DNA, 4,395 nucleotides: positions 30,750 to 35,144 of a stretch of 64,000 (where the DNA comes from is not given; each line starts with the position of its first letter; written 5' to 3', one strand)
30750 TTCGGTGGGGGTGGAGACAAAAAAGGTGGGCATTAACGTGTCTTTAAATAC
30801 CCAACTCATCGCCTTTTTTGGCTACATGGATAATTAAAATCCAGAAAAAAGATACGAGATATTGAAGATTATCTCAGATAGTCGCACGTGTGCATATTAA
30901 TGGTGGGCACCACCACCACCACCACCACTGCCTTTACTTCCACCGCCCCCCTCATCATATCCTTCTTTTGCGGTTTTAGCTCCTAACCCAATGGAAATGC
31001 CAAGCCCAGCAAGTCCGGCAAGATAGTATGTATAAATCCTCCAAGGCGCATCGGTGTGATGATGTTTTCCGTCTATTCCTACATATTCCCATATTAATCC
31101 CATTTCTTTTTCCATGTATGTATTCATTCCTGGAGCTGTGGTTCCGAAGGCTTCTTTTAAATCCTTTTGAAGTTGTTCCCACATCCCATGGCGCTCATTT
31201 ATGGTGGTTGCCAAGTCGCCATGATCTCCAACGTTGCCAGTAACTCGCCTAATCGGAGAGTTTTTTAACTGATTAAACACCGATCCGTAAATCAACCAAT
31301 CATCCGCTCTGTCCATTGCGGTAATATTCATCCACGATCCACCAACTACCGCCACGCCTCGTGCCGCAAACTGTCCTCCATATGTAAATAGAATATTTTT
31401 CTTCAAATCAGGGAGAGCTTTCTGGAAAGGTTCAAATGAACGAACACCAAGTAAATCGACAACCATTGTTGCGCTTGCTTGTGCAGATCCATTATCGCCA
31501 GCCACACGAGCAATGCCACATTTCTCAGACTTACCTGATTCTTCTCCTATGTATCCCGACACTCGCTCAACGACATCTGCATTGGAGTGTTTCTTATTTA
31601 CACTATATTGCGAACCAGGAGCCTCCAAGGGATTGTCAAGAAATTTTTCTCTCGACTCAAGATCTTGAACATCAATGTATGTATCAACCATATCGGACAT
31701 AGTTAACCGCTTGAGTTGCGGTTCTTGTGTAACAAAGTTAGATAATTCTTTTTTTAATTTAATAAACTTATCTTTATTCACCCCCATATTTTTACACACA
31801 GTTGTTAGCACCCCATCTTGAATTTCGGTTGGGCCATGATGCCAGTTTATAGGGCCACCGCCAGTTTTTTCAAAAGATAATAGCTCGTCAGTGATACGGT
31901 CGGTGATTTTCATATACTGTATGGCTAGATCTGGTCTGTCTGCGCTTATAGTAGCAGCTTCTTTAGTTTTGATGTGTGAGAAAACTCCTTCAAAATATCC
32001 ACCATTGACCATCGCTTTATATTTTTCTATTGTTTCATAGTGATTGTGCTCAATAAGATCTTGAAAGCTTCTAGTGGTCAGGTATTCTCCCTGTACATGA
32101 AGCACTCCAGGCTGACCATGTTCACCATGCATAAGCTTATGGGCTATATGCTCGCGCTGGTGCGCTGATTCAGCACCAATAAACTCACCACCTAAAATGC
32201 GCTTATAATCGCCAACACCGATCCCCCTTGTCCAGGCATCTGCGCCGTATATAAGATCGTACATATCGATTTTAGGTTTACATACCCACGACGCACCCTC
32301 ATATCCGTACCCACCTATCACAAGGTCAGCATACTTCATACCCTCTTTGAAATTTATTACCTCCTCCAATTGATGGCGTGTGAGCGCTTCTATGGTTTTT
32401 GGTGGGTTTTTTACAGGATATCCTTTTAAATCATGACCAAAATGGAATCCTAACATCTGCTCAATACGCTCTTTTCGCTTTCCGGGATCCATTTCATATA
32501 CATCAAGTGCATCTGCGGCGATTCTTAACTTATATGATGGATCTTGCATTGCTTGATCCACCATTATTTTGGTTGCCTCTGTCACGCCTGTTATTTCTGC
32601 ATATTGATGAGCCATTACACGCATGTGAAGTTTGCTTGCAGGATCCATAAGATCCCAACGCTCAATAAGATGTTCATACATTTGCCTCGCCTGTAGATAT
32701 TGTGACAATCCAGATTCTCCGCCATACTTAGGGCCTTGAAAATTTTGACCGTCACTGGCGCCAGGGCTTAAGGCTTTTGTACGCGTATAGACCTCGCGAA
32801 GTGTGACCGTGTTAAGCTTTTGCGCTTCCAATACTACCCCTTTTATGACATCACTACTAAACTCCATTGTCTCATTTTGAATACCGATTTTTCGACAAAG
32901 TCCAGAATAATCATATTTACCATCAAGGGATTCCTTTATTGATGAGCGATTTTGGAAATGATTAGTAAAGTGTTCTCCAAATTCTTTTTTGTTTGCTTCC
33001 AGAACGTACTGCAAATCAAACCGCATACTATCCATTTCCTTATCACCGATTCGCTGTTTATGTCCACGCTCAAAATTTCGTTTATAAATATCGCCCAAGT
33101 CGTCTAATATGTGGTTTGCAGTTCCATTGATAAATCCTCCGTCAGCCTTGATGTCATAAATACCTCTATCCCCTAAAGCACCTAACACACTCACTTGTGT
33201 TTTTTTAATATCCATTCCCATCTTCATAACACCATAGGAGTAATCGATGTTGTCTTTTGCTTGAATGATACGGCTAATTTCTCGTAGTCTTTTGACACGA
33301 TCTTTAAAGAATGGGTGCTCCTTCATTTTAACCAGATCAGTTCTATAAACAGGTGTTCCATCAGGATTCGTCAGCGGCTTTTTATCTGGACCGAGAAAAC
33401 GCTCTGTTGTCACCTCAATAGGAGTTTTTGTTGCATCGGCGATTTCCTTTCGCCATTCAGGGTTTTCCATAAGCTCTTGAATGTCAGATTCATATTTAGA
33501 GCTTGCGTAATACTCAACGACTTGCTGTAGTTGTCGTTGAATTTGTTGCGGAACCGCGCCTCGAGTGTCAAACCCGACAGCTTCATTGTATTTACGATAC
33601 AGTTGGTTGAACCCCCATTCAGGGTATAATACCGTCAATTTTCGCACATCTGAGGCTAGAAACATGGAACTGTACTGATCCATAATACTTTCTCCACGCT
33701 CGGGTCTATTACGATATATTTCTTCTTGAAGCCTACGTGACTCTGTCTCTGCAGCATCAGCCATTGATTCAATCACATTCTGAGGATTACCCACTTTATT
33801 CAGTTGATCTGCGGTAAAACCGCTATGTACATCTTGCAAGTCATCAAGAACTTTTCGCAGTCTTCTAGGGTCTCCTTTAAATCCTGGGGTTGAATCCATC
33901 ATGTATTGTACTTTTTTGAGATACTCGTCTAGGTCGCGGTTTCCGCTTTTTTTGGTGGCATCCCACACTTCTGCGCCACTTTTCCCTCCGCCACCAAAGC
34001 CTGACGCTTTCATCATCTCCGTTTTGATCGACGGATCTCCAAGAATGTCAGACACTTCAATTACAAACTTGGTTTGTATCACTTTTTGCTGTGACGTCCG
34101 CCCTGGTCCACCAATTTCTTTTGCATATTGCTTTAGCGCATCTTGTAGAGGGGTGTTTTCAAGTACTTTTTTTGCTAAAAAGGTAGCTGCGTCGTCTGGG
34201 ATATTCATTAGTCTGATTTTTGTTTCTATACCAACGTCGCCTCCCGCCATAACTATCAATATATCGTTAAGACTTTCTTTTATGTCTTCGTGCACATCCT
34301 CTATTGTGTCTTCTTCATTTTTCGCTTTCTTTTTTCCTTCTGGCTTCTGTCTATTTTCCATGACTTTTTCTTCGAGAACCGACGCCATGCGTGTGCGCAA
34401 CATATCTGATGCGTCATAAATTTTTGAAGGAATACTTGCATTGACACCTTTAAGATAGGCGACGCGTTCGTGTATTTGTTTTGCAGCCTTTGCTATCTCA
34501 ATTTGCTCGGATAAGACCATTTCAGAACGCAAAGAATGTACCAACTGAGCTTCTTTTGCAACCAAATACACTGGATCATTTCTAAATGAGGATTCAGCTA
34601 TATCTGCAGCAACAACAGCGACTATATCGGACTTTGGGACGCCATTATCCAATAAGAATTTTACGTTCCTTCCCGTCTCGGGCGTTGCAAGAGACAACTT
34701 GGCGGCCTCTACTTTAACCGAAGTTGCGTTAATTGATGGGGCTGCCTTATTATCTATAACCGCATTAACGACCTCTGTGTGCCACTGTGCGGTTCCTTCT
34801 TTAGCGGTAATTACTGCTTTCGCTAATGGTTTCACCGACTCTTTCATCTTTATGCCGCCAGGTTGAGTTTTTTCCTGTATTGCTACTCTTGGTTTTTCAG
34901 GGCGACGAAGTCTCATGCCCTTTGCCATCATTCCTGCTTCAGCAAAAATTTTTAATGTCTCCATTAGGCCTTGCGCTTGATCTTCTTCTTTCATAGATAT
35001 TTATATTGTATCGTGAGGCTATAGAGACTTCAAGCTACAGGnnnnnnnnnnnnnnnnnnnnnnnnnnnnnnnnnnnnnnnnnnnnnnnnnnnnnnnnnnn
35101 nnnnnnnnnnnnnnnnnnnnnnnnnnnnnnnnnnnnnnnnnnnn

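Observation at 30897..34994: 1365-aa ORF with no recognisable domain, C-terminal single TM and poly-Gly tail, inside the T4SS-like locus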

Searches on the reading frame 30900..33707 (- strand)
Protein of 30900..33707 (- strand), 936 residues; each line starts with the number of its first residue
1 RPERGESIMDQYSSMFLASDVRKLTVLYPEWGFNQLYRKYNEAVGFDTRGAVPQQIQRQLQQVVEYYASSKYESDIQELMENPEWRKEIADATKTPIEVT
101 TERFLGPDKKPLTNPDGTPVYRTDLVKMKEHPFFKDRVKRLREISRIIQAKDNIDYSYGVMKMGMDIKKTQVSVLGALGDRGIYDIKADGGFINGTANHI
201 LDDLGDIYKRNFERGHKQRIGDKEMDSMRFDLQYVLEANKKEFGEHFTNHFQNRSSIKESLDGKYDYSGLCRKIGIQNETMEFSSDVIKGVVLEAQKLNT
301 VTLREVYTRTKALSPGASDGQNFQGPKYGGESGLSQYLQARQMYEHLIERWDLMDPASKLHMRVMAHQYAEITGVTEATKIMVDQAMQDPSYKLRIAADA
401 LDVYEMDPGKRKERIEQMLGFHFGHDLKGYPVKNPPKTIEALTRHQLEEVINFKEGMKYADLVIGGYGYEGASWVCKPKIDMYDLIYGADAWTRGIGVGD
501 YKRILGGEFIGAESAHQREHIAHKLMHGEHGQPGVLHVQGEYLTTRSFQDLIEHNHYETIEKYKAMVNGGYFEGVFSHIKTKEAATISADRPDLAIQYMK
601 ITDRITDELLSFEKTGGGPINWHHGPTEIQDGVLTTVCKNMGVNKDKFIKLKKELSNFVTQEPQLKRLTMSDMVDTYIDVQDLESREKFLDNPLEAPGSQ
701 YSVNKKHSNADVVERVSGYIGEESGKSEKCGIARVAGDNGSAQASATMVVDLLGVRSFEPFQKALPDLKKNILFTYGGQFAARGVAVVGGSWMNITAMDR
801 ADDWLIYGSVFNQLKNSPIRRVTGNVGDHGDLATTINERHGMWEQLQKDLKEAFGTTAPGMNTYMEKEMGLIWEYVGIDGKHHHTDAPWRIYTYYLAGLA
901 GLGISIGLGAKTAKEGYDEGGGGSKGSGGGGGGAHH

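Call 48: predict_structure(alignment_id=A4)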
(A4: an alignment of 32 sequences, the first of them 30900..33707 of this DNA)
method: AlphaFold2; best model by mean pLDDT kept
length: 936 residues; sequences in the alignment: 32
mean_pLDDT: 87.3   pTM: 0.87
mean pLDDT of the five models: 87.3, 86.1, 85.3, 84.9, 84.4
residues with pLDDT >= 90: 546; 70-90: 314; 50-70: 40; < 50: 36
segments of 3 or more residues with pLDDT < 50: 1-5, 259-261, 913-936
pLDDT, mean of each block of 10 residues (from residue 1): 56 66 87 88 74 81 87 89 89 85 64 72 82 87 87 91 88 91 95 97 95 89 92 96 93 66 70 83 92 95 95 86 76 89 86 86 95 93 96 95 86 92 93 93 96 94 92 94 95 96 94 89 94 95 97 96 97 93 92 96 97 86 96 97 97 98 97 93 95 93 86 91 85 94 93 92 94 90 93 92 71 85 87 90 91 82 91 83 84 82 66 44 33 31
secondary structure, 60 per line:
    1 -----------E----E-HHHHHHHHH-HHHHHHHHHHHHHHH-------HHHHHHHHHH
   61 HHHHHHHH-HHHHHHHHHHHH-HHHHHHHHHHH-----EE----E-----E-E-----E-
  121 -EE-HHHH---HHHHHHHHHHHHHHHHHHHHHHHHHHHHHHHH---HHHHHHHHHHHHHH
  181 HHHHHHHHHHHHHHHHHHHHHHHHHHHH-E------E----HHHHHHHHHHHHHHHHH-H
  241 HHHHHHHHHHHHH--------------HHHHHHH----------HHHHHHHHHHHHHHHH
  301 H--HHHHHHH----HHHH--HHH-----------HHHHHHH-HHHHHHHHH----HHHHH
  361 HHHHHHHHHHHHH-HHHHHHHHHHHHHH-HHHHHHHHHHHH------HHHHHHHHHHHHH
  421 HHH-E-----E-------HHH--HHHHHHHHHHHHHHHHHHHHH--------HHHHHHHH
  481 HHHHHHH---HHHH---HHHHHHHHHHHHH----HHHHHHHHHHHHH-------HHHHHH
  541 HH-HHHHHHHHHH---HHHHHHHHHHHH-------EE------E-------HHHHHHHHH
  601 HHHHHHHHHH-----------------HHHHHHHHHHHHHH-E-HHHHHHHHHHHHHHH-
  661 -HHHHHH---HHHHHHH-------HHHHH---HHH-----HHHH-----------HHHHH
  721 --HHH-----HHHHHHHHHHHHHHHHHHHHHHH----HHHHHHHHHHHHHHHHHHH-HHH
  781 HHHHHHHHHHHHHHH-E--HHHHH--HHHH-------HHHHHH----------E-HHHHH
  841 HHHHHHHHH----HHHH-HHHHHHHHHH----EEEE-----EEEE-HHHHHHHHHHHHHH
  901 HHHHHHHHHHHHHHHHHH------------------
elements in order (helices of 4 or more, strands of 3 or more residues): H19-27 H29-43 H51-68 H70-81 H83-93 H125-128 H132-163 H167-208 H222-238 H240-253 H268-274 H285-301 H304-310 H315-318 H335-341 H343-351 H356-373 H375-388 H390-401 H408-423 H444-464 H473-487 H491-494 H498-510 H515-527 H535-542 H544-553 H557-568 H592-610 H628-641 H645-659 H662-667 H671-677 H685-689 H701-704 H716-720 H731-753 H758-776 H778-795 H800-804 H807-810 H818-823 H836-849 H854-857 H859-868 E873-876 E882-885 H887-918

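Call 52: fold_search(model_id=the predicted structure, library=pdb)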
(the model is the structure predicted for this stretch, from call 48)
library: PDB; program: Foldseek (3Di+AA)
matches with E <= 10: 282; with E <= 0.001: 0
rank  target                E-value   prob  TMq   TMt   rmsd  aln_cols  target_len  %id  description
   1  7qen_D                9.1e-02  0.09  0.09  0.08  35.5      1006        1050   10  S.c. Condensin core in DNA- and ATP-bound state (released 2022-06-15)
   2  1v18_A                1.2e-01  0.13  0.09  0.13  31.7       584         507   10  The crystal structure of beta-catenin armadillo repeat complexed with a phosphorylated APC 20mer repeat. (released 2005-01-12)
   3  7rdr_A                1.4e-01  0.13  0.08  0.13  29.2       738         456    9  Circular tandem repeat protein with novel repeat topology and enhanced subunit contact surfaces (released 2021-09-01)
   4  9rtt_Q                1.4e-01  0.10  0.10  0.10  36.1      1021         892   10  Activated Elongation Complex with IWS1 and ELOF1 (released 2025-09-03)
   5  6aft_A                1.4e-01  0.08  0.08  0.09  26.9       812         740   10  Proton pyrophosphatase - E301Q (released 2019-04-10)
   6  4ol0_B                1.5e-01  0.08  0.09  0.10  34.8       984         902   10  Crystal structure of transportin-SR2, a karyopherin involved in human disease, in complex with Ran (released 2014-04-09)
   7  8jaq_A                1.7e-01  0.13  0.11  0.14  25.9       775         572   10  Structure of CRL2APPBP2 bound with RxxGP degron (tetramer) (released 2023-10-18)
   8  6afw_A                1.9e-01  0.08  0.09  0.10  26.1       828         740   10  Proton pyrophosphatase-T228D mutant (released 2019-04-10)
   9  8rrs_A                2.5e-01  0.06  0.08  0.03  39.8      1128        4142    9  Structure of mouse RyR2 solubilised in detergent in open state in complex with Ca2+, ATP, caffeine and Nb9657. (released 2024-10-09)
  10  8j8m_B                2.6e-01  0.09  0.08  0.13  23.4       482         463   12  Overall structure of the LAT1-4F2hc bound with tryptophan (released 2024-07-10)
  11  8ga7                  2.7e-01  0.09  0.08  0.13  26.7       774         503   10  Geometrically programmable nanomaterial construction using regularized protein building blocks (released 2024-03-13)
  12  6afu_A                2.8e-01  0.07  0.09  0.11  26.9       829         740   10  Proton pyrophosphatase-L555M mutant (released 2019-04-10)
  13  8c4a                  3.1e-01  0.07  0.09  0.05  31.3       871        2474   12  Structural and interactional insights into the glideosome-associated connector from Toxoplasma gondii (released 2023-07-19)
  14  7a27_GGG              3.7e-01  0.08  0.07  0.13  22.5       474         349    8  Structure of soluble SmhA crystal form 2 of the tripartite alpha-pore forming toxin, Smh, from Serratia marcescens. (released 2021-03-31)
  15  7unk_A                3.7e-01  0.06  0.10  0.10  31.4       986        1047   11  Structure of Importin-4 bound to the H3-H4-ASF1 histone-histone chaperone complex (released 2022-09-21)
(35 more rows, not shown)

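Call 84: fold_search(model_id=the predicted structure, library=viral)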
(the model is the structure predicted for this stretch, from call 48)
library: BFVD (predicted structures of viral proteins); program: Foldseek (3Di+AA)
matches with E <= 10: 238; with E <= 0.001: 0
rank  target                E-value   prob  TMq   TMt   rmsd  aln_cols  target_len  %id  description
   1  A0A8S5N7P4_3          1.9e-02  0.08  0.07  0.06  31.9      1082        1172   11  Nuclease [Myoviridae sp. ctiBE32]
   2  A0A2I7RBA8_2          2.3e-02  0.18  0.11  0.10  30.2      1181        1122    9  Coil containing protein [Vibrio phage 1.152.O._10N.222.46.E1]
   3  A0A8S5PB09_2          5.8e-02  0.18  0.11  0.11  38.0       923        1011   11  Tail tape measure protein [Siphoviridae sp. ctmpG14]
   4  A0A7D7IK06            6.5e-02  0.23  0.07  0.13  30.6       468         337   12  Nucleocapsid protein [Blattodean phenui-related virus OKIAV268]
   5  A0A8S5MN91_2          7.0e-02  0.11  0.10  0.09  37.9      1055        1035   10  Uncharacterized protein [Myoviridae sp. ctI7W9]
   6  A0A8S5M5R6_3          9.7e-02  0.08  0.09  0.08  31.4       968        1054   10  Uncharacterized protein [Podoviridae sp. ctaNW81]
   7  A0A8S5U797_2          1.1e-01  0.06  0.07  0.07  33.0       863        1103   11  Large polyvalent protein-associated domain 3 (Fragment) [Podoviridae sp. ctngc57]
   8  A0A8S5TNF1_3          1.3e-01  0.09  0.09  0.08  32.1       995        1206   11  Large polyvalent protein-associated domain-containing protein [Podoviridae sp. ct90d35]
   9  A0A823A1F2            1.3e-01  0.06  0.08  0.06  36.1      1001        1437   11  (no name in the UniProt tables at hand)
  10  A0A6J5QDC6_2          1.4e-01  0.10  0.11  0.09  32.9       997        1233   10  LT_GEWL domain containing protein [uncultured Caudovirales phage]
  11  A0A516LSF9            1.4e-01  0.07  0.10  0.09  32.5      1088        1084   10  (no name in the UniProt tables at hand)
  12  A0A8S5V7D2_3          1.4e-01  0.06  0.09  0.07  29.9       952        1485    9  Uncharacterized protein [CrAss-like virus sp. ctUXy6]
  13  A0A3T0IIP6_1          1.5e-01  0.06  0.08  0.07  35.7      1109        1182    9  Virion RNA polymerase [Vibrio virus vB_VspP_SBP1]
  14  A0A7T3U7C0            1.6e-01  0.09  0.08  0.09  48.8       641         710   10  (no name in the UniProt tables at hand)
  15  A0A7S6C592            1.7e-01  0.06  0.09  0.08  32.6      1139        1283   10  (no name in the UniProt tables at hand)
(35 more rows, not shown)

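Call 91: search_dna_similar(query=window:30900-33707:-, collection=plasmids, mode=protein, max_evalue=0.001, max_rows=10)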
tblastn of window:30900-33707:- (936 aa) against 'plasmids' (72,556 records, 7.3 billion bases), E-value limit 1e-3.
No match.

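Call 92: search_dna_similar(query=window:30900-33707:-, collection=phages, mode=protein, max_evalue=0.001, max_rows=10)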
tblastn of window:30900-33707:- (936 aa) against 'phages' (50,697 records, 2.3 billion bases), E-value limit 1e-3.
No match.

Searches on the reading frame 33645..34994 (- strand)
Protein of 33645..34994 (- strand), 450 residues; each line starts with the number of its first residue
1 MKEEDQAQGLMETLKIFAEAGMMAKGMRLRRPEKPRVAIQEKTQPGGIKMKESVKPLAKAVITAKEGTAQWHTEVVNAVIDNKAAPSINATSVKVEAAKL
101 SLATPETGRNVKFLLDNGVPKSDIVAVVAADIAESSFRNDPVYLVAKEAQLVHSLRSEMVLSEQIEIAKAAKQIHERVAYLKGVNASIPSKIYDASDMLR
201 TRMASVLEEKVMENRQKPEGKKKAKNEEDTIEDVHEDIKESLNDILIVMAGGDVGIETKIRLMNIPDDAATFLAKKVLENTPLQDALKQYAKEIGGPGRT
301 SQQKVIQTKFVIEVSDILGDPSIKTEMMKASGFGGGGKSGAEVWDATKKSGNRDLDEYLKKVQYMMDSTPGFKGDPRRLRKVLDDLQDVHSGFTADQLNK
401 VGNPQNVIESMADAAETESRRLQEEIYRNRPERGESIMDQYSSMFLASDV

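Call 50: predict_structure(alignment_id=A5)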
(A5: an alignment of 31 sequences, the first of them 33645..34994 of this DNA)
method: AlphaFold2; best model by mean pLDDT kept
length: 450 residues; sequences in the alignment: 31
mean_pLDDT: 82.3   pTM: 0.52
mean pLDDT of the five models: 82.3, 80.8, 80.5, 80.0, 80.0
residues with pLDDT >= 90: 232; 70-90: 119; 50-70: 50; < 50: 49
segments of 3 or more residues with pLDDT < 50: 1-5, 25-33, 35-47, 219-221, 334-340, 436-440
pLDDT, mean of each block of 10 residues (from residue 1): 48 61 48 47 47 83 97 98 96 97 95 93 97 97 98 90 90 96 93 96 87 66 51 79 85 83 90 87 92 86 88 90 89 51 79 93 87 93 92 93 93 94 88 52 53
secondary structure, 60 per line:
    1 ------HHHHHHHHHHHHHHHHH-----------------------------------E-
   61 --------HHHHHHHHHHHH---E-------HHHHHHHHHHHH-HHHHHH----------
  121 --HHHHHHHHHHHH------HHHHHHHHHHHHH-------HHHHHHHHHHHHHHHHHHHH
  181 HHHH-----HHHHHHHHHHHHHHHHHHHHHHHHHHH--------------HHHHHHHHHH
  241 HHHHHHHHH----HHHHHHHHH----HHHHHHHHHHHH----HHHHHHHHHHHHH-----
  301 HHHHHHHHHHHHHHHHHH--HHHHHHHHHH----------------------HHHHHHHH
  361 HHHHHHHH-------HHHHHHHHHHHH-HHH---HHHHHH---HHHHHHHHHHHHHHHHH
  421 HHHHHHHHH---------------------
elements in order: H7-23 H69-80 H92-103 H105-110 H123-134 H141-153 H161-184 H190-216 H231-249 H254-262 H267-278 H283-295 H301-318 H321-330 H353-368 H376-387 H395-400 H404-429

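Call 57: fold_search(model_id=the predicted structure, library=pdb)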
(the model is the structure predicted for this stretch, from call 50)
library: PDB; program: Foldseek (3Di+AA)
matches with E <= 10: 497; with E <= 0.001: 0
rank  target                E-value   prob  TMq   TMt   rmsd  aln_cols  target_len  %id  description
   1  7buv_G                4.1e-01  0.09  0.11  0.14  22.0       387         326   10  Eucommia ulmoides TPT3, crystal form 2 (released 2021-02-17)
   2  9nlu_G                5.5e-01  0.20  0.14  0.19  16.9       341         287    9  Y20S (Sec18-Sec17-Sec9-Sso1-Snc1) EDTA - Class 5 (released 2025-10-01)
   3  9ng2_H                5.8e-01  0.20  0.14  0.19  17.8       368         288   10  Y20S (Sec18-Sec17-Sec9-Sso1-Snc1) EDTA - Class 4 (released 2025-10-01)
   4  9nly_I                5.8e-01  0.18  0.13  0.20  16.4       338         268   10  Y20S (Sec18-Sec17-Sec9-Sso1-Snc1) EDTA - Class 7 (released 2025-10-01)
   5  9nlz_H                1.0e+00  0.12  0.13  0.18  18.3       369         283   10  Y20S (Sec18-Sec17-Sec9-Sso1-Snc1) EDTA - Class 8 (released 2025-10-01)
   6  9n22_I                1.2e+00  0.14  0.15  0.22  18.1       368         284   10  Y20S (Sec18-Sec17-Sec9-Sso1-Snc1) EDTA - Class 2 (released 2025-10-01)
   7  4dm6_B                1.3e+00  0.20  0.12  0.20  16.2       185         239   12  Crystal structure of RARb LBD homodimer in complex with TTNPB (released 2012-03-07)
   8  8u8c_B                1.4e+00  0.15  0.20  0.20  15.9       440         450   11  Crystal structure of the TREX-2 complex in complex with the N-terminal motif of Sub2 (released 2025-03-19)
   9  8jaq_A                1.6e+00  0.08  0.14  0.12  26.4       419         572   13  Structure of CRL2APPBP2 bound with RxxGP degron (tetramer) (released 2023-10-18)
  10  9gfi_A                1.7e+00  0.15  0.11  0.19  15.9       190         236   11  hRAR alpha LBD-AM580 complex with staple peptide (released 2025-02-12)
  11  5xbk_B                1.7e+00  0.08  0.13  0.15  18.0       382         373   11  Crystal structure of human Importin4 (released 2018-02-14)
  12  9m4w_A                1.7e+00  0.06  0.13  0.10  23.8       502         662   11  Structure of human TRPC5 bound with (-)-englerin A, class 2. (released 2025-07-02)
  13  3gs3                  1.8e+00  0.30  0.22  0.35  12.2       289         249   12  Structure of the N-terminal HEAT Domain of Symplekin from D. melanogaster (released 2009-07-14)
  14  9nlu_I                2.0e+00  0.10  0.14  0.20  17.3       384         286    9  Y20S (Sec18-Sec17-Sec9-Sso1-Snc1) EDTA - Class 5 (released 2025-10-01)
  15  6yxq_B                2.0e+00  0.07  0.13  0.14  19.2       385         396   11  Crystal structure of a DNA repair complex ASCC3-ASCC2 (released 2020-09-30)
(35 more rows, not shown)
